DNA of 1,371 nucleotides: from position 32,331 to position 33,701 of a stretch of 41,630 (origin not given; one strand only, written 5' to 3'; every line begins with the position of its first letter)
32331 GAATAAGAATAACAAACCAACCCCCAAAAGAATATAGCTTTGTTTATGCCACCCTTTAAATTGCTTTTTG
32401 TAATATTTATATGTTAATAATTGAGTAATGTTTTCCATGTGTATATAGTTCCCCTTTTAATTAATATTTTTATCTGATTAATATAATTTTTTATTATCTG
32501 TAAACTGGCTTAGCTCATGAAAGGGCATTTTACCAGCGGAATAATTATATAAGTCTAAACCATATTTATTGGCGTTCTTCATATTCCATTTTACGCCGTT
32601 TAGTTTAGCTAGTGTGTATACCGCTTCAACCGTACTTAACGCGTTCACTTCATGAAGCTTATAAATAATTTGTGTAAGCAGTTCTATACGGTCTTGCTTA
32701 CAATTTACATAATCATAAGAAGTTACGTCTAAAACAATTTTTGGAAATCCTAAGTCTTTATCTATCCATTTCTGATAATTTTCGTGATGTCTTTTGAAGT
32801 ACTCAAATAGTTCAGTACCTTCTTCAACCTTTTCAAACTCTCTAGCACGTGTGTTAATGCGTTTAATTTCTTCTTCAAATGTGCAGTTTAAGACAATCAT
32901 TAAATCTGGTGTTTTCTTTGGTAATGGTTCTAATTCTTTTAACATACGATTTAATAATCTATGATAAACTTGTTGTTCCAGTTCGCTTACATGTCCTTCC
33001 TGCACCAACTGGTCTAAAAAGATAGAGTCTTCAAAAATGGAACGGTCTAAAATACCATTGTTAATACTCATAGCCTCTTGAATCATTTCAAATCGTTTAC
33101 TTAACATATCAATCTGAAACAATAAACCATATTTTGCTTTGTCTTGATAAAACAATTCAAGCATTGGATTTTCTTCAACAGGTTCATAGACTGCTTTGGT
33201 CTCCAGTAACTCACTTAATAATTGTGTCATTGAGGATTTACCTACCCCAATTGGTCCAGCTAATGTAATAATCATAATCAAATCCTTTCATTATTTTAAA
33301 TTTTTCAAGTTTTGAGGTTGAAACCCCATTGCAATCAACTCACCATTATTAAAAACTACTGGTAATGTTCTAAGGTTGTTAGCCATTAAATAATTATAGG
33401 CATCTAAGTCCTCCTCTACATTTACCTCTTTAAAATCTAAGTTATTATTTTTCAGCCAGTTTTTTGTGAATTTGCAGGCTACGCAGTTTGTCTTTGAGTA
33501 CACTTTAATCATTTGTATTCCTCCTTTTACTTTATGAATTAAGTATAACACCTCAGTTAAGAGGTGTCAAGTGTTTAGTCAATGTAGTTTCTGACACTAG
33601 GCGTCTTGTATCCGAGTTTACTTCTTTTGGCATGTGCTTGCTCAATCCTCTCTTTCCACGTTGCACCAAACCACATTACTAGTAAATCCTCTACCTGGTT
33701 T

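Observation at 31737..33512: Nucleoside-salvage module: PnuC-like transporter, deoxynucleoside kinase (with extra C-terminal domain) and NrdH redoxin beside the DNA polymerase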

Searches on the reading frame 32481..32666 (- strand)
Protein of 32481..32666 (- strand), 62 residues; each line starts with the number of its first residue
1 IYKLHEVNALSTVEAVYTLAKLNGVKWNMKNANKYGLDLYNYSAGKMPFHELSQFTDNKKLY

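Call 35: search_dna_similar(query=window:32481-32666:-, collection=phages, mode=protein, max_rows=60, max_evalue=0.01, rows=spread)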
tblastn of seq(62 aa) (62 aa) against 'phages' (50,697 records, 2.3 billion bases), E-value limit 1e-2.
Records with a match: 29; places in all: 29; records where one place covers at least 80% of the query: 29.
Best place of each record, by identity: 60-80% 3; <60% 26.
By first word of the organism name: Enterococcus 29.
By host as written in the record: Enterococcus faecium 4; Enterococcus faecalis 3; Enterococcus sp. 3; - 3; Enterococcus 3; Enterococcus_B hirae DO82 2; Enterococcus_B hirae DO93 2; Enterococcus faecium E1071 2; and 5 more.
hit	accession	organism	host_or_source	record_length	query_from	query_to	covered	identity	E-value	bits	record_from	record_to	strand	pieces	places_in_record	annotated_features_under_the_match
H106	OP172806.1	Enterococcus phage EH802P1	Enterococcus_B hirae DO82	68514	1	62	100%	58.1%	2e-17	79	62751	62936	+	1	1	hypothetical protein | DNA endonuclease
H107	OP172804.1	Enterococcus phage EH93P1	Enterococcus_B hirae DO93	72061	1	62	100%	58.1%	2e-17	79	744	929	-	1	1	hypothetical protein | DNA endonuclease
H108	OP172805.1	Enterococcus phage EH93P2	Enterococcus_B hirae DO93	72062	1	62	100%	58.1%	2e-17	79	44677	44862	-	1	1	hypothetical protein | DNA endonuclease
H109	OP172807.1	Enterococcus phage EH802P2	Enterococcus_B hirae DO82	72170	1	62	100%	58.1%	2e-17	79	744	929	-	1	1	hypothetical protein | DNA endonuclease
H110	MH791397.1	Enterococcus phage EfsSzw-1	Enterococcus faecalis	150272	3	62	97%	60.0%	1e-16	77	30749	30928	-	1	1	deoxynucleoside kinase family protein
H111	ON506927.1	Enterococcus phage TJE1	Enterococcus faecium strain UCH1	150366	3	62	97%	60.0%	1e-16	77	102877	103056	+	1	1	deoxyadenosine kinase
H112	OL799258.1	Enterococcus phage phiSHEF13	Enterococcus faecium E1071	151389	3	62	97%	60.0%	1e-16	77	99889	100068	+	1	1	deoxynucleoside kinase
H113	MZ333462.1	Enterococcus phage GVEsP-1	Enterococcus sp.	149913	3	62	97%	56.7%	4e-15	72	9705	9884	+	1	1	NADH dehydrogenase [ubiquinone] 1 alpha subcomplex subunit 10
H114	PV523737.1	Enterococcus phage ZJGS4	Enterococcus mundtii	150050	3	62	97%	56.7%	4e-15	72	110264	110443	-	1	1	thymidylate kinase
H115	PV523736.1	Enterococcus phage ZJGS3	Enterococcus mundtii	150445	3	62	97%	56.7%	4e-15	72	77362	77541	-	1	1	thymidylate kinase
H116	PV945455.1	Enterococcus phage vB_Edu_21C1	Enterococcus sp.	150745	3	62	97%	56.7%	4e-15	72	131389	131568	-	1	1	thymidylate kinase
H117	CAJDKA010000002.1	Enterococcus phage 163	Human fecal sample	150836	3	62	97%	56.7%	4e-15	72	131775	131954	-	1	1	Deoxyadenosine kinase (EC / Deoxyguanosine kinase (EC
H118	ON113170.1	Enterococcus phage vB_OCPT_CCS1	Enterococcus sp.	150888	3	62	97%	56.7%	4e-15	72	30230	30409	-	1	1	hypothetical protein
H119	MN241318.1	Enterococcus phage PEf771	Enterococcus faecalis YN771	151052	3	62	97%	56.7%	4e-15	72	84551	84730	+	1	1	deoxyguanosine kinase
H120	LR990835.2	Enterococcus phage Porthos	-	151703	3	62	97%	56.7%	4e-15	72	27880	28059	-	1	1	Deoxyadenosine kinase DnK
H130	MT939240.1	Enterococcus phage 9181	Enterococcus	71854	1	62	100%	54.8%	1e-15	74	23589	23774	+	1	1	deoxyadenosine kinase deoxyguanosine kinase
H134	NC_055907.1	Enterococcus phage 9183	Enterococcus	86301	3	59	92%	41.0%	8e-3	38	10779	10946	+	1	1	thymidylate kinase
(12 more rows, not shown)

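Call 71: search_solved_structures(query=A5, max_evalue=10)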
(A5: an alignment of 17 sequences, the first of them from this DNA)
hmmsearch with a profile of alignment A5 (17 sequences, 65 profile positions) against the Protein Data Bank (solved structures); distinct sequences matched with E-value up to 10: 2.
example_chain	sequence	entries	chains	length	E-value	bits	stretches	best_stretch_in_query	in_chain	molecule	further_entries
5cwi_A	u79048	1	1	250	0.98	12.8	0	10-27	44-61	Designed helical repeat protein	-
8ga7_A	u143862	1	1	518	1.4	12.3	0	4-23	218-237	THR5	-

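Call 72: search_protein_families(library=pfam, alignment_id=A5, max_evalue=1)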
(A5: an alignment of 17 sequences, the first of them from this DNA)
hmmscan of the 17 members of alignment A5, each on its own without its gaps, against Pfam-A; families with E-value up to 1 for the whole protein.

A. member 1, seq(60 aa): 0 families

B. families by the number of members that match (of 17 scanned): 7 families
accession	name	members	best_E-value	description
PF18293.6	Caprin-1_dimer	1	0.011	Caprin-1 dimerization domain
PF17351.7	DUF5380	1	0.018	Family of unknown function (DUF5380)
PF04218.19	CENP-B_N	1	0.042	CENP-B N-terminal DNA-binding domain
PF23792.1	CD1375-like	1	0.063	CD1375-like protein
PF18819.6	MuF_C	1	0.073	Phage MuF-C-terminal domain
PF02097.20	Filo_VP35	1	0.095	Filoviridae VP35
PF05409.19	Peptidase_C30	1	0.16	Coronavirus endopeptidase C30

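Call 80: search_protein_representatives(protein=window:32481-32660:-)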
Query: 60 residues. Proteins with E-value up to 0.001 (for the whole library): 5; up to 1e-10: 1; up to 1e-30: 0. The best 5 are listed.
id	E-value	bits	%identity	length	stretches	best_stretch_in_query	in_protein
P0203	2.6e-27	108.9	87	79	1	1-60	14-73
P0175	1.2e-08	50.5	50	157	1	3-60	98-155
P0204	7.0e-08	48.1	26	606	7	7-56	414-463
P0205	1.9e-04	37.4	50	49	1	19-60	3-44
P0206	9.5e-04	35.2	36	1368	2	2-43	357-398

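Call 87: get_annotated_region(hit=H134, flank=7000)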
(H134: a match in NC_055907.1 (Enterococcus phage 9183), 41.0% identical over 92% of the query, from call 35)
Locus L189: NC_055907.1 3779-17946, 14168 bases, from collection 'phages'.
description: Enterococcus phage 9183, complete genome.
organism: Enterococcus phage 9183 (NCBI taxid 2763102)
taxonomy: Viruses; Duplodnaviria; Heunggongvirae; Uroviricota; Caudoviricetes; Andrewesvirinae; Denvervirus; Denvervirus dv9183
host: Enterococcus; source: wastewater samples; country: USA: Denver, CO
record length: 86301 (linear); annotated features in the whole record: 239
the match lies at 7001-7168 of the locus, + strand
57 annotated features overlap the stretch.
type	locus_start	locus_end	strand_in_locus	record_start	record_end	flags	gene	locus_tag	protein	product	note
CDS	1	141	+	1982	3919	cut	-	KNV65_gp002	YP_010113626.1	RecD-like DNA helicase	homology to gb_PKM40834.1_ ATP-dependent RecD-like DNA helicase Firmicutes bacterium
regulatory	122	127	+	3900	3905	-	-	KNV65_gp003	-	ribosome_binding_site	-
CDS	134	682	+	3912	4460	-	-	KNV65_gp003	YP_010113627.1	hypothetical protein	-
regulatory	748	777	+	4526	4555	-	-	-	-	terminator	-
regulatory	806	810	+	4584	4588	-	-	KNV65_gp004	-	ribosome_binding_site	-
CDS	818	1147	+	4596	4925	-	-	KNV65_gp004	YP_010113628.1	hypothetical protein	hypothetical conserved protein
regulatory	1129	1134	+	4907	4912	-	-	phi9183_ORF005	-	ribosome_binding_site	-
CDS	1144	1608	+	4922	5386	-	-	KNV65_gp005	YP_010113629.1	hypothetical protein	hypothetical conserved protein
regulatory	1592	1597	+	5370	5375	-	-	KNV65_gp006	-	ribosome_binding_site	-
CDS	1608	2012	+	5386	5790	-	-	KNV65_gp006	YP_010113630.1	hypothetical protein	Predicted C-terminus coiled-coil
regulatory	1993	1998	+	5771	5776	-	-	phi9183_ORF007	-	ribosome_binding_site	-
CDS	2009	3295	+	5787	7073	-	-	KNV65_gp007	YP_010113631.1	ATP-dependent DNA ligase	homology to Enterococcus phage VPE25 and VFW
regulatory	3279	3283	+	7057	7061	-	-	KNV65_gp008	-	ribosome_binding_site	-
CDS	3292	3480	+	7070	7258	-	-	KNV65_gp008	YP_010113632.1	hypothetical protein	-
regulatory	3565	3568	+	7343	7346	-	-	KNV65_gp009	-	ribosome_binding_site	-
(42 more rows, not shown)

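Call 88: get_annotated_region(hit=H130, flank=6000)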
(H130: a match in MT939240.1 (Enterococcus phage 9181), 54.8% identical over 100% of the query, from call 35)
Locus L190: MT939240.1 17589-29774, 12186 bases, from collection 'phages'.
description: Enterococcus phage 9181, complete genome.
organism: Enterococcus phage 9181 (NCBI taxid 2763101)
taxonomy: Viruses; Duplodnaviria; Heunggongvirae; Uroviricota; Caudoviricetes
host: Enterococcus; source: wastewater samples; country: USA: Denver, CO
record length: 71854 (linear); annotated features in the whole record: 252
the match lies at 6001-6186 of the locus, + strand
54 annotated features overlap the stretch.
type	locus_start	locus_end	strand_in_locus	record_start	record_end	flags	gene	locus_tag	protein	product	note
CDS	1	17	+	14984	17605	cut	-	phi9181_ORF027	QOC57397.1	DNA polymerase I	-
regulatory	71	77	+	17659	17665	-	-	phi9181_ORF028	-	ribosome_binding_site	-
CDS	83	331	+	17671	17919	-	-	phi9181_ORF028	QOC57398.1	tropomyosin-like protein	hypothetical novel protein; Hit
regulatory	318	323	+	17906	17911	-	-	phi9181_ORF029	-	ribosome_binding_site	-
CDS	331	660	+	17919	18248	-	-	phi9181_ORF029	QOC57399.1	hypothetical protein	hypothetical novel protein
regulatory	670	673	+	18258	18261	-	-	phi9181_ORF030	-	ribosome_binding_site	-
CDS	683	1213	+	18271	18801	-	-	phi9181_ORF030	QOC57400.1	hypothetical protein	hypothetical conserved protein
regulatory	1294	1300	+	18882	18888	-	-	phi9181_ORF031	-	ribosome_binding_site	-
CDS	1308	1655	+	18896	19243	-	-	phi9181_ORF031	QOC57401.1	HNH endonuclease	-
regulatory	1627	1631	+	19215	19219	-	-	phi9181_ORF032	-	ribosome_binding_site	-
CDS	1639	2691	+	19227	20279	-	-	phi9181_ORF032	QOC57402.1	exonuclease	-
regulatory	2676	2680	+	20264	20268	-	-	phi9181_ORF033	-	ribosome_binding_site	-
CDS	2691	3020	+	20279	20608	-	-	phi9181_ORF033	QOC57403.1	hypothetical protein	hypothetical novel protein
regulatory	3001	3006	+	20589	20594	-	-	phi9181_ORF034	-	ribosome_binding_site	-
CDS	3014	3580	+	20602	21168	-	-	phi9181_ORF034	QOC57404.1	crossover junction endodeoxyribonuclease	crossover junction endodeoxyribonuclease RuvC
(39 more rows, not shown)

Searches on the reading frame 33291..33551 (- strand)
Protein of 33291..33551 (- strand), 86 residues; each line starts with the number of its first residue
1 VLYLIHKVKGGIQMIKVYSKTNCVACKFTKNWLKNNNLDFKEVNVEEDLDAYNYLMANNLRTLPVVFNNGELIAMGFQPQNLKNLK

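Call 3: search_protein_families(library=pfam, proteins=[window:33291-33551:-], max_evalue=0.1)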
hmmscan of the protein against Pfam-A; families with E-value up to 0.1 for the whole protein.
window:33291-33551:- (86 aa): 3 families
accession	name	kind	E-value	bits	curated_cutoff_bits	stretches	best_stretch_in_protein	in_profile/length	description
PF00462.30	Glutaredoxin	-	1.5e-14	54.4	22.9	1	15-73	1-60/60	Glutaredoxin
PF13192.12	Thioredoxin_3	-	0.00053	20.4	24.8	1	15-80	3-67/76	Thioredoxin domain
PF05768.20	Glrx-like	-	0.073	13.9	26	1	16-70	3-57/77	Glutaredoxin-like domain (DUF836)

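Call 4: search_protein_families(library=phrogs, proteins=[window:33291-33551:-], max_evalue=0.001)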
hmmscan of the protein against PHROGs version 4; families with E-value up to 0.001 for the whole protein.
window:33291-33551:- (86 aa): 3 families
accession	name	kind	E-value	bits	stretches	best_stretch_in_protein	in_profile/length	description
phrog_22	-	DNA, RNA and nucleotide metabolism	6e-16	59.9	1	13-85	71-143/162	thioredoxin domain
phrog_86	-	DNA, RNA and nucleotide metabolism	1.3e-07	31.7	1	13-70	416-473/504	ribonucleoside diphosphate reductase small subunit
phrog_16693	-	unknown function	1.5e-06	29.1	1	14-48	1-35/132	-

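Call 5: search_protein_families(library=ncbifam, proteins=[window:33291-33551:-], max_evalue=0.01)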
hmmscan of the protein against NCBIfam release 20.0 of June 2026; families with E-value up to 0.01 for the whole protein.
window:33291-33551:- (86 aa): 17 families
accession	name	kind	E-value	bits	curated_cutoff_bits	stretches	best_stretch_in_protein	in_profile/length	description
TIGR02194.1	GlrX_NrdH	subfamily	2.3e-21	75.8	85.75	1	15-85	1-71/72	glutaredoxin-like protein NrdH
TIGR02196.1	GlrX_YruB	hypoth_equivalog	1.5e-16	60.7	88.55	1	14-84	1-71/74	glutaredoxin-like protein, YruB-family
NF007657.0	PRK10329.1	equivalog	8e-13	48.2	131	1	15-85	3-72/81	glutaredoxin-like protein NrdH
NF041212.1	Uxx_star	subfamily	3.6e-09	36.7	66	1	15-78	1-65/70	Uxx-star family glutaredoxin-like (seleno)protein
TIGR01617.1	arsC_related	subfamily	2.7e-07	30.9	75.05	1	15-48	1-34/117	Spx/MgsR family RNA polymerase-binding regulatory protein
TIGR02181.1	GRX_bact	equivalog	2.9e-07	30.6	90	1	15-70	1-58/80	glutaredoxin 3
TIGR02190.1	GlrX-dom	hypoth_equivalog_domain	6.4e-07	29.2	99.3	1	14-74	9-69/79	glutaredoxin-family domain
TIGR02200.1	GlrX_actino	hypoth_equivalog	1.2e-06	28.8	89.5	1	15-67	2-57/77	mycoredoxin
NF009398.0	PRK12759.1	equivalog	7.4e-06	25.2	649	1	15-59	4-48/410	bifunctional gluaredoxin/ribonucleoside-diphosphate reductase subunit beta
NF009885.0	PRK13344.1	equivalog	7.6e-06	25.9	152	1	14-48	1-35/132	transcriptional regulator Spx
NF041211.1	gluta_UXX_star_2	equivalog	8.9e-06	25.6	100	1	17-78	3-65/71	UXX-star (seleno)protein family 2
NF047338.1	gluta_UXX_star_3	exception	1.2e-05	25.2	97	1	16-71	2-59/70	UXX-star (seleno)protein family 3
NF002459.0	PRK01655.1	subfamily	2.4e-05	24.3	123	1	14-48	1-35/132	transcriptional regulator Spx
NF045501.1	HUGP_GUXX-star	exception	0.00023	20.8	325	1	11-77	163-230/236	HUGP/GUXX-star fusion selenoprotein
NF007923.0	PRK10638.1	equivalog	0.00034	20.6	129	1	14-73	3-63/83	glutaredoxin 3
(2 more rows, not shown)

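Call 59: search_solved_structures(query=window:33291-33512:-, max_evalue=0.001, show_alignments=3)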
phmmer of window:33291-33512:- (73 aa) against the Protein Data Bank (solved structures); distinct sequences matched with E-value up to 0.001: 11.
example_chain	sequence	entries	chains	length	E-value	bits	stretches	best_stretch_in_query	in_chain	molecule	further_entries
1h75_A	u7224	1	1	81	2.2e-09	40.2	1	2-71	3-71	GLUTAREDOXIN-LIKE PROTEIN NRDH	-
3zit_A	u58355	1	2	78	2.3e-08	36.9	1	2-72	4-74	THIOREDOXIN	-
3zij_A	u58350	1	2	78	2.3e-08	36.9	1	2-72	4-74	THIOREDOXIN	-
7c10_A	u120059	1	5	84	6.9e-07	32.3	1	3-70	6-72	Glutaredoxin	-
1r7h_A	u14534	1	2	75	7.9e-07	32.1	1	2-72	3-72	NrdH-redoxin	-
4fiw_A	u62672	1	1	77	2.5e-06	30.5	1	2-71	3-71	Putative glutaredoxin NrdH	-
4f2i_A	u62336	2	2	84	6.2e-06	29.3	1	2-72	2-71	Glutaredoxin NrdH, putative | Glutaredoxin-like protein NrdH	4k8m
4hs1_A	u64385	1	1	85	6.2e-06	29.3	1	2-72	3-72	Glutaredoxin NrdH, putative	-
4tr0_A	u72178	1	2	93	1.3e-05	28.3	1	2-60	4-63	Glutaredoxin 3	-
7c12_A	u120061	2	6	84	1.5e-05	28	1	3-70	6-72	Glutaredoxin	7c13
4tr1_A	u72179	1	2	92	0.00034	23.8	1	2-60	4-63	Glutaredoxin 3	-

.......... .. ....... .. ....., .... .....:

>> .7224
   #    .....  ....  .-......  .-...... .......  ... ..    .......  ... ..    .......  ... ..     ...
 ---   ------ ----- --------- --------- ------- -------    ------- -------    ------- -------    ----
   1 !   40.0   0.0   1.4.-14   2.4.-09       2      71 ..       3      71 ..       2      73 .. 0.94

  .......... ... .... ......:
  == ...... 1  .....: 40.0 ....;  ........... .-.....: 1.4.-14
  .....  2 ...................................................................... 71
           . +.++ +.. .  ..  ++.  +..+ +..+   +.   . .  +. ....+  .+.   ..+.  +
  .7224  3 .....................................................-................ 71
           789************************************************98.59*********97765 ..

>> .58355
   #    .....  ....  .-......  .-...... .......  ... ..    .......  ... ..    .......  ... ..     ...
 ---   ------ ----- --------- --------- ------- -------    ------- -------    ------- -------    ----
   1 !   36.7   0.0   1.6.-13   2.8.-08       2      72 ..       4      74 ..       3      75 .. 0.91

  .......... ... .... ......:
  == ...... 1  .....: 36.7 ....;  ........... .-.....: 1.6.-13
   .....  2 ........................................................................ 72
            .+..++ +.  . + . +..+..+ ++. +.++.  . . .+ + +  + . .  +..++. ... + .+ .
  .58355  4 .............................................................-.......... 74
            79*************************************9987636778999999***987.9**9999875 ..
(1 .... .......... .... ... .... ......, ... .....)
